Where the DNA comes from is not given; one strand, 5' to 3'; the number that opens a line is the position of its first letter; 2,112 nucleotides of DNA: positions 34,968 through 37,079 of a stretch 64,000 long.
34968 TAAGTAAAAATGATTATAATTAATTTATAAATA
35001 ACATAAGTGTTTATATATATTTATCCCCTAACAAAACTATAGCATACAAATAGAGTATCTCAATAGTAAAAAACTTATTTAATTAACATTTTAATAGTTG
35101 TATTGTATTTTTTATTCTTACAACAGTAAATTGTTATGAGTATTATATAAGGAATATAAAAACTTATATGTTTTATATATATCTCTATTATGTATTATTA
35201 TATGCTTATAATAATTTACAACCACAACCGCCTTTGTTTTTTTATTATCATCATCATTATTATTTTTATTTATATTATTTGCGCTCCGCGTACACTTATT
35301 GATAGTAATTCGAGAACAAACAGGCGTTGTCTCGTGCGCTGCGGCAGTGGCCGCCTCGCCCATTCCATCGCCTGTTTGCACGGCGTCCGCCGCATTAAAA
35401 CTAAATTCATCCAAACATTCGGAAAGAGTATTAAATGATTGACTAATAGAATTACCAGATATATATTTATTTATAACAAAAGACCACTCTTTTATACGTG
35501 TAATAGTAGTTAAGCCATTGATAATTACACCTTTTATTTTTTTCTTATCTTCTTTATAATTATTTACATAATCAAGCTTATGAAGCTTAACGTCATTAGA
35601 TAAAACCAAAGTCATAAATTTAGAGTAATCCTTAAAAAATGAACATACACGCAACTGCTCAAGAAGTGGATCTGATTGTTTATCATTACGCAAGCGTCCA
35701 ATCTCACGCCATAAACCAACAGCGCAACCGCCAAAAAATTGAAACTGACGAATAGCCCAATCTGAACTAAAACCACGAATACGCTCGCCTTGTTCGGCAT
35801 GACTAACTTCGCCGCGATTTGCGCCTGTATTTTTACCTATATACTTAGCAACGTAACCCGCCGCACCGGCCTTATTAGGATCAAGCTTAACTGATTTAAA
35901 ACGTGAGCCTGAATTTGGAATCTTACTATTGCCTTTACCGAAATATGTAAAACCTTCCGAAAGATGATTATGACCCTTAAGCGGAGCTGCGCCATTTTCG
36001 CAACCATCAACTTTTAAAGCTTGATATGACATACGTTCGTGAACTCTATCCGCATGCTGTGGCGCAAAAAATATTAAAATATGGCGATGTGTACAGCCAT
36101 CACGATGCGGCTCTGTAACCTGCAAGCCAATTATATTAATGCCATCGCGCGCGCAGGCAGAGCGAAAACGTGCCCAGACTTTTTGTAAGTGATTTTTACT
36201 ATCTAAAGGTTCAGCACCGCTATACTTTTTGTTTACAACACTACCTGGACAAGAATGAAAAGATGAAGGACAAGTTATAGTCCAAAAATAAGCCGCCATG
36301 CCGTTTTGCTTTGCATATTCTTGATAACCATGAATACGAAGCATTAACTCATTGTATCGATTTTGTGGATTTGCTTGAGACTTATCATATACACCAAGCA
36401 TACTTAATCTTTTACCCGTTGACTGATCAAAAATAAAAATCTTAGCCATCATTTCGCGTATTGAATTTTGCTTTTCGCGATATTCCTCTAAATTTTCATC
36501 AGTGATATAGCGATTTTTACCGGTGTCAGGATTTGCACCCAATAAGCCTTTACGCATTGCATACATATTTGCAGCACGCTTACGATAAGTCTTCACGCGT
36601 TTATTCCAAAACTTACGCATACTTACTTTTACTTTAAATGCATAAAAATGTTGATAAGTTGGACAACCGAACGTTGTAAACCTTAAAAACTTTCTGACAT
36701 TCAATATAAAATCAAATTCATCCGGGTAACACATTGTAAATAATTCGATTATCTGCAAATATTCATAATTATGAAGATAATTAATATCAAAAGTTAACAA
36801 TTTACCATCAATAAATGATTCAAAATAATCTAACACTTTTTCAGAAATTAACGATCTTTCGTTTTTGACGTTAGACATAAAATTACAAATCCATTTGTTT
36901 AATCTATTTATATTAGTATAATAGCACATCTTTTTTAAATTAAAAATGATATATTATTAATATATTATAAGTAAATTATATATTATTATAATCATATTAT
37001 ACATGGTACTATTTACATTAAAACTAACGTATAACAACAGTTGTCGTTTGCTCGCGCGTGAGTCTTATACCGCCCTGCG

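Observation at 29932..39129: A ~9.2-kb AT-rich integrative element splits a DUF45/YgjP-type metallopeptidase gene at its HEXXH motif; attL, attR, attP and attB can be reconstructed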

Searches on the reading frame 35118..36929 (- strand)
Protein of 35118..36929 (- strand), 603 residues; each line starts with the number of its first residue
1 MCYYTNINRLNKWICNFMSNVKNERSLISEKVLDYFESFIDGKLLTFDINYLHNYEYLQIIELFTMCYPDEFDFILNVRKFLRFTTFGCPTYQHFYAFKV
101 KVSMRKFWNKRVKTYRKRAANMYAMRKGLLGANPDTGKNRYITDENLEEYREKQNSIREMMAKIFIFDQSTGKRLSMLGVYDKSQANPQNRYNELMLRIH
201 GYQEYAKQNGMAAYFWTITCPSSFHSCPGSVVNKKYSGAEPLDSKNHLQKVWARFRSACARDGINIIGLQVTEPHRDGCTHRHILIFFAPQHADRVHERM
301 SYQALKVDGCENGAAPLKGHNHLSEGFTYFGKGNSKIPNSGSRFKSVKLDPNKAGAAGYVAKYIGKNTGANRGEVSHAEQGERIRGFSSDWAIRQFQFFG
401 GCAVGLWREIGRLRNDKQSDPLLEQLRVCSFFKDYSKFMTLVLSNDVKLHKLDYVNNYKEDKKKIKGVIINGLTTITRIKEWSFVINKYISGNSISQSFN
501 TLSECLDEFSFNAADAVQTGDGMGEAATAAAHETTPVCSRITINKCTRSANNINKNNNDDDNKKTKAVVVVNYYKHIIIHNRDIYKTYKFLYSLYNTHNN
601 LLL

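Call 7: search_protein_families(library=pfam, proteins=[window:35118-36929:-], max_evalue=0.01)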
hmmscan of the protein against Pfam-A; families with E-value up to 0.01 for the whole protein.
window:35118-36929:- (603 aa): 2 families
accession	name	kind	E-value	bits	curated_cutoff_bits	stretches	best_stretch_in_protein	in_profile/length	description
PF05840.19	Phage_GPA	-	2.5e-52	178.3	31.4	1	104-368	80-318/321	Bacteriophage replication gene A protein (GPA)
PF23343.2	REP_ORF2-G2P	-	3.9e-06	27.5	27.8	1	242-367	13-98/99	Replication-associated protein ORF2/G2P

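Call 14: search_protein_families(library=phrogs, proteins=[window:35118-36929:-], max_evalue=0.01)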
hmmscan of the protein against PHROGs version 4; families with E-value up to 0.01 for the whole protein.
window:35118-36929:- (603 aa): 3 families
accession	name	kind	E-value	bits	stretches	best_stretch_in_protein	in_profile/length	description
phrog_91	-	DNA, RNA and nucleotide metabolism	8.3e-98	329.9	1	88-566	221-666/852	nicking at origin of replication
phrog_6857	-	unknown function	3.2e-75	255.1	1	101-494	189-584/855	-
phrog_28319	-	unknown function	3.8e-22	79.8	1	252-420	2-151/342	-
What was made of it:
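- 35118..36929 (-): Rolling-circle replication endonuclease (Phage_GPA family), with HUH (HRH) and YVAKY motifs. PF05840 at 2.5e-52 and phrog_91 at 8.3e-98 (calls 7, 14).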

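Call 15: search_protein_families(library=ncbifam, proteins=[window:35118-36929:-], max_evalue=0.01)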
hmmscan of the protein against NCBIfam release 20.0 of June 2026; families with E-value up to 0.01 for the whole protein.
window:35118-36929:- (603 aa): 0 families

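Call 24: search_dna_similar(query=window:35118-36929:-, collection=phages, mode=protein, max_rows=15)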
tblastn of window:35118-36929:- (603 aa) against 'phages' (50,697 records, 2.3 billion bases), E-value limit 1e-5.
Records with a match: 380; places in all: 380; records where one place covers at least 80% of the query: 0.
Best place of each record, by identity: <60% 380.
By first word of the organism name: Klebsiella 79; Vibrio 67; Escherichia 51; Yersinia 46; Salmonella 30; Burkholderia 21; Peduovirus 18; Pseudoalteromonas 11; Mannheimia 10; Aeromonas 6; and 16 more.
By host as written in the record: Klebsiella pneumoniae 55; - 45; Yersinia pestis EV76-CN 26; Burkholderia pseudomallei 17; Escherichia coli 15; Yersinia enterocolitica 10; Salmonella sp. 7; Yersinia pestis 5; and 130 more.
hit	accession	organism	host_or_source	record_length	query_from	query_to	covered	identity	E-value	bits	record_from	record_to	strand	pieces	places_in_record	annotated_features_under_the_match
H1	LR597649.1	Escherichia phage ESSI2_ev015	-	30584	28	485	76%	28.7%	2e-44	176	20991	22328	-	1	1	Phage replication protein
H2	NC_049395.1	Escherichia phage ESSI2_ev015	-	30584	28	485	76%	28.7%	2e-44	176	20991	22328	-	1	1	nicking at origin of replication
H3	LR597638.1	Escherichia phage ESSI2_ev040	-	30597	28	485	76%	28.7%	2e-44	176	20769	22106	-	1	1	Phage replication protein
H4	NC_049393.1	Escherichia phage ESSI2_ev040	-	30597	28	485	76%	28.7%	2e-44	176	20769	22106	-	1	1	nicking at origin of replication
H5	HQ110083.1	Cronobacter phage ESSI-2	Cronobacter sakazakii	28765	73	485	68%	30.5%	7e-48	186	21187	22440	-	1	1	replication protein A | hypothetical protein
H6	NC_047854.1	Cronobacter phage ESSI-2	Cronobacter sakazakii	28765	73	485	68%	30.5%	7e-48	186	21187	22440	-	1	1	nicking at origin of replication | hypothetical protein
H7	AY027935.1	Haemophilus phage HP2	-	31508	93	520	71%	29.3%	4e-47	184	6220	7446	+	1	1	rep: rep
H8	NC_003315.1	Haemophilus phage HP2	Haemophilus influenzae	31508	93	520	71%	29.3%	4e-47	184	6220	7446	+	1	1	rep: nicking at origin of replication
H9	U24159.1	Haemophilus phage HP1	-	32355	93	520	71%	29.3%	4e-47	184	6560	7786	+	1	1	rep: Rep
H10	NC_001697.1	Haemophilus phage HP1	-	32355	93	520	71%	29.3%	4e-47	184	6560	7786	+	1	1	rep: nicking at origin of replication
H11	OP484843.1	Aeromonas phage A051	Aeromonas sp.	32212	70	485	69%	29.9%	2e-45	179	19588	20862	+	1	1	replication protein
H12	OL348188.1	Aeromonas phage vB_AsaM_LPM4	Aeromonas salmonicida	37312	43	485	73%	28.0%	1e-41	167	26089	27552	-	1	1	replication protein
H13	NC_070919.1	Aeromonas phage vB_AsaM_LPM4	Aeromonas salmonicida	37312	43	485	73%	28.0%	1e-41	167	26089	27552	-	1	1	replication protein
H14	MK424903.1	Pseudoalteromonas phage GXT1010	Pseudoalteromonas sp.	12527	101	500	66%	30.7%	3e-50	193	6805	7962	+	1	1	replication protein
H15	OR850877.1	Salmonella phage S.Kent 1-2-1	Salmonella enterica subsp. enterica ...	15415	100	485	64%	30.7%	8e-44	174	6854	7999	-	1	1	record has no annotation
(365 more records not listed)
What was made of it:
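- Rep: calls 7, 14, 24.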

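Call 25: search_dna_similar(query=window:35118-36929:-, collection=plasmids, mode=protein, max_rows=15)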
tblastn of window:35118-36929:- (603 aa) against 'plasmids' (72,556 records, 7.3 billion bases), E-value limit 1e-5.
Records with a match: 66; places in all: 69; records where one place covers at least 80% of the query: 0.
Best place of each record, by identity: <60% 66.
By first word of the organism name: Escherichia 17; Klebsiella 12; Arsenophonus 7; Salmonella 6; Enterobacter 6; Pantoea 4; Vibrio 4; Citrobacter 3; Providencia 2; Pseudoalteromonas 2; and 3 more.
By predicted mobility (MOB-suite, as given by PLSDB): non-mobilizable 41; conjugative 21; mobilizable 4.
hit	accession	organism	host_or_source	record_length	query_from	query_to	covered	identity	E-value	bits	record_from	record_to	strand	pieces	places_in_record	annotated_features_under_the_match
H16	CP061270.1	Escherichia coli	Sheep,cell culture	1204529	41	505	77%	25.7%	2e-33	144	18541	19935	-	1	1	replication endonuclease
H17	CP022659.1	Salmonella enterica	river water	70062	147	500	59%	32.5%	8e-43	172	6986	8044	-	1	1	replication endonuclease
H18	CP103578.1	Enterobacter hormaechei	Homo sapiens,blood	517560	100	485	64%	29.8%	8e-44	176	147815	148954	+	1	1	replication endonuclease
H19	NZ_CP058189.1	Enterobacter hormaechei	culture,Wastewater influent sample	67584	107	490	64%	29.9%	3e-41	168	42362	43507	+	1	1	replication endonuclease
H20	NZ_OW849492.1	Serratia marcescens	Homo sapiens,Complejo Asistencial ...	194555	11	482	78%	24.0%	1e-30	136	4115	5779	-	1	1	replication endonuclease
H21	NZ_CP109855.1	Pantoea dispersa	Bidens alba,Pure isolate,rhizosphere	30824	141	485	57%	32.2%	3e-43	174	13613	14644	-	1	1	replication endonuclease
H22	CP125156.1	Klebsiella pneumoniae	-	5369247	100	490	65%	28.1%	2e-40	166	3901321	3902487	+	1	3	replication endonuclease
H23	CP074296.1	Salmonella enterica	food,mixture corn and egg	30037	107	490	64%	28.5%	6e-41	167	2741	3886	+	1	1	replication endonuclease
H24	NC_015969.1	Enterobacter soli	-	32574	141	468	54%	33.3%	6e-45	179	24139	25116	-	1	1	replication endonuclease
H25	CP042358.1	Rahnella aquatilis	hyacinth,plant,hyacinth bulb, basal ...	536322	107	485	63%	28.2%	8e-28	127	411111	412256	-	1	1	replication endonuclease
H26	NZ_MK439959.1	Escherichia coli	-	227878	30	421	65%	27.1%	2e-26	122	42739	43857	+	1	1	replication endonuclease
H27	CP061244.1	Escherichia coli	Homo sapiens,cell culture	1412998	30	421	65%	27.1%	3e-26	122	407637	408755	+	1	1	replication endonuclease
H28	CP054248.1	Escherichia coli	Homo sapiens,bone infection of foot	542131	30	421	65%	26.9%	2e-26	122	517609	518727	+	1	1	none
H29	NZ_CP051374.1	Salmonella enterica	bovine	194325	88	485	66%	26.3%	3e-28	128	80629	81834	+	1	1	replication endonuclease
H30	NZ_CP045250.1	Pantoea sp. JZ2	Tribulus terrestris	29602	147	488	54%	32.0%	6e-35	174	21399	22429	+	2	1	none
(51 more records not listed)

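Call 33: find_homologous_proteins(query=window:35118-36929:-, max_evalue=1e-20)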
Query window:35118-36929:- (603 aa): 23 proteins with E <= 1e-20 among 2916 candidates.
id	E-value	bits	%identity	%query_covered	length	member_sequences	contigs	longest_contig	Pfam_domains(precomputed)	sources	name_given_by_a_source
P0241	3.7e-261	886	100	63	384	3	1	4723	PF23343.3,PF05840.20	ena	-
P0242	2.9e-45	173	29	70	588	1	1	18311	PF23343.3,PF05840.20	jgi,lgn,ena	-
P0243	3.5e-41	159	30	63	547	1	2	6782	PF23343.3,PF05840.20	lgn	-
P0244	1.9e-40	157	30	64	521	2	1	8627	PF23343.3,PF05840.20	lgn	-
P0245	5.8e-40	155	32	62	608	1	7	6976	PF23343.3,PF05840.20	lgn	-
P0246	4.3e-39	152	30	69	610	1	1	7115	PF23343.3,PF05840.20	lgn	-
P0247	4.6e-39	152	32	56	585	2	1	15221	PF23343.3,PF05840.20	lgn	-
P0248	5.6e-39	152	33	51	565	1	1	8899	PF23343.3,PF05840.20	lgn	-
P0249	2.7e-38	150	32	55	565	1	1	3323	PF23343.3,PF05840.20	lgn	-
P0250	4.0e-38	149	34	57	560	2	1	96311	PF23343.3,PF05840.20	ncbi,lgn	ncbi:MAG: replication endonuclease [Sulfuricellaceae bacterium]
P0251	1.0e-37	148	32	54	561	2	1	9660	PF23343.3,PF05840.20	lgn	-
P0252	2.5e-37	147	31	56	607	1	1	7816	PF23343.3,PF05840.20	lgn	-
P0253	2.3e-36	143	31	55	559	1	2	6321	PF23343.3,PF05840.20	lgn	-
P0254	8.8e-36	142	29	66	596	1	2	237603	PF23343.3,PF05840.20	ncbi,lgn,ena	-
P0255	2.4e-34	137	31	51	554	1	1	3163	PF23343.3,PF05840.20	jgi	jgi:hypothetical protein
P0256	4.1e-34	136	28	65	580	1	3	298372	PF23343.3,PF05840.20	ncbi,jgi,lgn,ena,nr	ncbi:MAG TPA: replication endonuclease [Gallionellaceae bacterium]|nr:replication endonuclease [Gall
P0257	3.1e-33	133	32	49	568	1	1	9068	PF23343.3,PF05840.20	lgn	-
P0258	1.7e-32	131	32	47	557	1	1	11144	PF23343.3,PF05840.20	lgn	-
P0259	3.0e-32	130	30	52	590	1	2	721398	PF23343.3,PF05840.20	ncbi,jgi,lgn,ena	-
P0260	5.8e-29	119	29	54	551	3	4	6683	PF23343.3,PF05840.20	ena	-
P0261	1.1e-28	118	26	57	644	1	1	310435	PF23343.3,PF05840.20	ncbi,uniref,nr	ncbi:replication endonuclease [Halomonas sp. M4R5S39]|uniref:replication endonuclease n=1 Tax=Halomo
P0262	5.1e-25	106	27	52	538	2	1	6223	PF23343.3,PF05840.20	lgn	-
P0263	3.7e-22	97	26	63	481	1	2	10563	PF23343.3,PF05840.20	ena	-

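Call 34: find_encoding_contigs(protein=P0241, flank=10000, max_places=5)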
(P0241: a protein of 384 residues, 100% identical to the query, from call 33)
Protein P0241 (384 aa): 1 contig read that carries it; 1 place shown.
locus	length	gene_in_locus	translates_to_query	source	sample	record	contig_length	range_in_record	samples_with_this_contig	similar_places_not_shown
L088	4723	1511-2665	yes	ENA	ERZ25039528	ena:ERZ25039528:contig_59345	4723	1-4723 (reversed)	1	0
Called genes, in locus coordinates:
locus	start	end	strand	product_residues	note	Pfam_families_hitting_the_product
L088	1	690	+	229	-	?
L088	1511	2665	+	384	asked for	PF05840:Phage_GPA, PF23343:REP_ORF2-G2P (weak)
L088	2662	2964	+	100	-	PF01915:Glyco_hydro_3_C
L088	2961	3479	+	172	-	-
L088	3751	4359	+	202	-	-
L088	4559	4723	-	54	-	?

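Call 67: search_protein_families(library=padloc, proteins=[window:35118-36929:-], max_evalue=0.01)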
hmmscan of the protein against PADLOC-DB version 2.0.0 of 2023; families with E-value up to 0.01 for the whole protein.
window:35118-36929:- (603 aa): 0 families
